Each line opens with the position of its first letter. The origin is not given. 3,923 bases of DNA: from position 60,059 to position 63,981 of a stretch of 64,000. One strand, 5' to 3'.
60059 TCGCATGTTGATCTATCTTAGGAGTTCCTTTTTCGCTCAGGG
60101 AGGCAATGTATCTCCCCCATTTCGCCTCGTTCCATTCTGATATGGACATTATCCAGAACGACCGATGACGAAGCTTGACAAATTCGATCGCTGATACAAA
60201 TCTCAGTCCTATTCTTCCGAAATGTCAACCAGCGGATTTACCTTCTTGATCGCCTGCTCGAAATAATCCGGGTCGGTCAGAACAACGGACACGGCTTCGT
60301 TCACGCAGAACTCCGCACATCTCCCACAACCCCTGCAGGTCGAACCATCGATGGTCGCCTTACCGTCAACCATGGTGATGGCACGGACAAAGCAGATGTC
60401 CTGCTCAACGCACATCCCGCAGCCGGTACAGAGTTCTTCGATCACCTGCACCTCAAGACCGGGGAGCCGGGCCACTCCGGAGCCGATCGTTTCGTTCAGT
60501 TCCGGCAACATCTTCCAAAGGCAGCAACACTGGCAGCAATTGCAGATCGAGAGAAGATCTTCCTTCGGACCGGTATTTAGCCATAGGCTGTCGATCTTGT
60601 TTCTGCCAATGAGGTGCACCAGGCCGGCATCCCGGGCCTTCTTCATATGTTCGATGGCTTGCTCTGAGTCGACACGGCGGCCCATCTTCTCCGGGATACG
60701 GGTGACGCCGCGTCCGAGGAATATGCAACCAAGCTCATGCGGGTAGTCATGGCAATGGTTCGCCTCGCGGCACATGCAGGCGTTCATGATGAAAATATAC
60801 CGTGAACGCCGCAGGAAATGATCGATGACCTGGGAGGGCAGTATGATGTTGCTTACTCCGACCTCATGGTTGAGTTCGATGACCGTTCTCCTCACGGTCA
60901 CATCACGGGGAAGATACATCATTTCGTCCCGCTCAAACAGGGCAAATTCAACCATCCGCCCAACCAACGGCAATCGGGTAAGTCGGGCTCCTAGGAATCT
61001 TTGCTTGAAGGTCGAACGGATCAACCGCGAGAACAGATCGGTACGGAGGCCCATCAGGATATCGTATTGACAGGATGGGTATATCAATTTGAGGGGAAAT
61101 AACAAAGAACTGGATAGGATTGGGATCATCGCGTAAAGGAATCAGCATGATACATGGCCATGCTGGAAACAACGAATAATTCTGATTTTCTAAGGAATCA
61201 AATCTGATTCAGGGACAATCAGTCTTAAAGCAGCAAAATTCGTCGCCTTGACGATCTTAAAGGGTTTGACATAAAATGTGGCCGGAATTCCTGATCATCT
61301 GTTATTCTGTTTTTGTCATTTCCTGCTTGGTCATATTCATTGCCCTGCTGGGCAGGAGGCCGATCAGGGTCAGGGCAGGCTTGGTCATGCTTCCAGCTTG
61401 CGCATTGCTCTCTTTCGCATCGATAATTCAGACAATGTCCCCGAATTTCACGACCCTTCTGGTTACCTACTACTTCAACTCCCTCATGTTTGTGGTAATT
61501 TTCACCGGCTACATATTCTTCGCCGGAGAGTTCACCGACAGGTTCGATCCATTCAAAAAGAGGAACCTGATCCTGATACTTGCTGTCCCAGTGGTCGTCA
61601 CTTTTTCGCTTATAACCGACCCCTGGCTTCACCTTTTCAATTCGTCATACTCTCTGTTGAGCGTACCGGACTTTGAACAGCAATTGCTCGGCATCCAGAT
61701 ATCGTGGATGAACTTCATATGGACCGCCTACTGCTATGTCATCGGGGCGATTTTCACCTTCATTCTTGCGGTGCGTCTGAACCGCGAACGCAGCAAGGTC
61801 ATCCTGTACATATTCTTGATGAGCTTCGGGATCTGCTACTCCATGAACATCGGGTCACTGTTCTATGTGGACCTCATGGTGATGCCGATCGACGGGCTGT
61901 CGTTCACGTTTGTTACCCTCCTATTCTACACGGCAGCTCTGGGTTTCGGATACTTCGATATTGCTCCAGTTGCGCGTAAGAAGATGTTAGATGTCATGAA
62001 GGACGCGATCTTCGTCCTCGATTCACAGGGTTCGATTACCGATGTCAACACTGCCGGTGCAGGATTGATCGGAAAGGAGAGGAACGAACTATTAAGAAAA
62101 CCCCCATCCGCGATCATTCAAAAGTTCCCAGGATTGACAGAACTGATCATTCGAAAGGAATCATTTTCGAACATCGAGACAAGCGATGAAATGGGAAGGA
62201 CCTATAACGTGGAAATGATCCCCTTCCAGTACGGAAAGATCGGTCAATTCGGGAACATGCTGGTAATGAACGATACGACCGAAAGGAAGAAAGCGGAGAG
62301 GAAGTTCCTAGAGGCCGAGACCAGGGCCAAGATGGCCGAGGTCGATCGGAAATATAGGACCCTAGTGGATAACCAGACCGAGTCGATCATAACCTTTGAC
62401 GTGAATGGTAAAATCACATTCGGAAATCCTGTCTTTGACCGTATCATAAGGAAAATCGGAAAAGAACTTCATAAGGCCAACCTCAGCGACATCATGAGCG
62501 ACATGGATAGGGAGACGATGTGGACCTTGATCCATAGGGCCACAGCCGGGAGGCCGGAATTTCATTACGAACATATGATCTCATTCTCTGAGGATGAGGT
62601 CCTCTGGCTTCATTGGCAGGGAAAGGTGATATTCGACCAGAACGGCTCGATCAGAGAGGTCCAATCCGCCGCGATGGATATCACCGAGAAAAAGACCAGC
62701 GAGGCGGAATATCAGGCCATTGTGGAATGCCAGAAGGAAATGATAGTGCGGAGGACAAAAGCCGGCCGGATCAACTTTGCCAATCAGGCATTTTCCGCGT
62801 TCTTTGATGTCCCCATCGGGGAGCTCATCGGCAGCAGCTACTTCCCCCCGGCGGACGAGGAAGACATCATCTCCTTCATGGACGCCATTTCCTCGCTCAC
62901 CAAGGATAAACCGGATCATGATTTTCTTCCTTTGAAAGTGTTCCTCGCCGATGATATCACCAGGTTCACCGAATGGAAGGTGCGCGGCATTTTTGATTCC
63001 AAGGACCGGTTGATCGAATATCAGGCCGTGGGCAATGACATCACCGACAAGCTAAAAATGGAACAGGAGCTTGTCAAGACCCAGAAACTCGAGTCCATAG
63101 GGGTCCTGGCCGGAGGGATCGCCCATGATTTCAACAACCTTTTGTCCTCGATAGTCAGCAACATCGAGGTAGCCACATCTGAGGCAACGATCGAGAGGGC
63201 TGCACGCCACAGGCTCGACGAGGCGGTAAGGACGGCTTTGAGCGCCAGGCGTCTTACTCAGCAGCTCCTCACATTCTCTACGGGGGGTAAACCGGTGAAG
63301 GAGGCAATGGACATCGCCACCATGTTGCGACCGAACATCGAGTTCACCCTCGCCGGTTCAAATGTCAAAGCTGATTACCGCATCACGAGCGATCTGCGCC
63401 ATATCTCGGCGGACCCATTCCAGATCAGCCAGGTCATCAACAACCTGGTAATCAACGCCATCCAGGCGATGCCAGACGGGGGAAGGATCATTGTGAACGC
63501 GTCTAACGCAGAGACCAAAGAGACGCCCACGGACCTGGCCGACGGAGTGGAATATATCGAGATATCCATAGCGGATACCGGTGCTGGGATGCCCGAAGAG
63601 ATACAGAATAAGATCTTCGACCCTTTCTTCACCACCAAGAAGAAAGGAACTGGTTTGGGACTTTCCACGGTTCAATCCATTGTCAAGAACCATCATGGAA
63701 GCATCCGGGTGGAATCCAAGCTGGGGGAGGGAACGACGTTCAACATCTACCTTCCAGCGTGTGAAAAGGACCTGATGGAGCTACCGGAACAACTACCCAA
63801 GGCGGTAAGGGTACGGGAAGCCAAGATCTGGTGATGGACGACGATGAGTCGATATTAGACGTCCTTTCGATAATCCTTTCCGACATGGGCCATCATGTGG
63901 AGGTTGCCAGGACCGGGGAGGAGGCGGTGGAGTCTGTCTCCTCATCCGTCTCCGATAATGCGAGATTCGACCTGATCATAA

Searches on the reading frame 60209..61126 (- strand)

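Call 77: search_protein_families(library=pfam, proteins=[window:60209-61126:-], max_evalue=0.00001)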
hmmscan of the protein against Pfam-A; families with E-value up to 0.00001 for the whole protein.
window:60209-61126:- (305 aa): 1 family
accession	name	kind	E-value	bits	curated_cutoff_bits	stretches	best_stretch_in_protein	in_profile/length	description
PF00037.32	Fer4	-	2.8e-06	27.3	21.1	0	226-241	1-16/24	4Fe-4S binding domain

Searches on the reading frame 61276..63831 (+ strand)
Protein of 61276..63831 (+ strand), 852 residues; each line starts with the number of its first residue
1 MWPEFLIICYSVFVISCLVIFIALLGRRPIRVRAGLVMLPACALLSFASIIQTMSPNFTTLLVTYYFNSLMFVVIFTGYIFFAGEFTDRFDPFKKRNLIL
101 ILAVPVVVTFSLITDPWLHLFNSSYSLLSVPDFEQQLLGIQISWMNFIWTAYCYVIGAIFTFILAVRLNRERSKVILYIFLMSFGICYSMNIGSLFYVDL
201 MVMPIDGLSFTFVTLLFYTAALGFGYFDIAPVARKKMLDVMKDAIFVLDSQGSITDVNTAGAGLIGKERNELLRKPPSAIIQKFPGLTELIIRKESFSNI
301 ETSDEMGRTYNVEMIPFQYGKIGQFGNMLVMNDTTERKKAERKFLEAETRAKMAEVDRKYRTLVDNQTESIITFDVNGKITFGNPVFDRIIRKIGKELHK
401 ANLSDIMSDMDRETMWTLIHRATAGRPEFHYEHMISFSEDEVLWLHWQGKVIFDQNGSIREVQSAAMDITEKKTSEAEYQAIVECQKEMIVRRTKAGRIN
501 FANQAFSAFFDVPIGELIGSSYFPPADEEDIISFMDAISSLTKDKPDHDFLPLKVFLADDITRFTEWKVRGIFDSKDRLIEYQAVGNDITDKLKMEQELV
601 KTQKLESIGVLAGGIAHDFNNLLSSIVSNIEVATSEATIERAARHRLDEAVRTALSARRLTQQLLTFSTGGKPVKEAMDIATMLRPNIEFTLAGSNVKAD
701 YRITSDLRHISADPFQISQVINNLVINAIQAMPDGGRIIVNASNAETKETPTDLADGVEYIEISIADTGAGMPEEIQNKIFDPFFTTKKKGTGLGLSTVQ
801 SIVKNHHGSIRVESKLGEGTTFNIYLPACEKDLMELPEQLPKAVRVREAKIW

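Call 77: search_protein_families(library=pfam, proteins=[window:61276-63831:+], max_evalue=0.00001)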
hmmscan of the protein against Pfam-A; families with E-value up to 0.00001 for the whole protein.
window:61276-63831:+ (852 aa): 6 families
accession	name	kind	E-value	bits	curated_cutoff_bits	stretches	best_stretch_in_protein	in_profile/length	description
PF02518.31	HATPase_c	-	4.5e-26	91.9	26.4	1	713-828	2-109/111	Histidine kinase-, DNA gyrase B-, and HSP90-like ATPase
PF00989.32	PAS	-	1.7e-15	57.5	22.6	0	235-304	4-79/113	PAS fold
PF16927.11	HisKA_7TM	-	1.2e-13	51.8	28.6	1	13-231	3-224/224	N-terminal 7TM region of histidine kinase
PF08448.16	PAS_4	-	7e-13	49.2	23.1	0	238-278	1-41/110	PAS fold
PF13426.13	PAS_9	-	3.6e-12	46.9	27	0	243-298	2-57/103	PAS domain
PF13188.13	PAS_8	-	1.2e-11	44.5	21.8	0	236-287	5-53/65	PAS domain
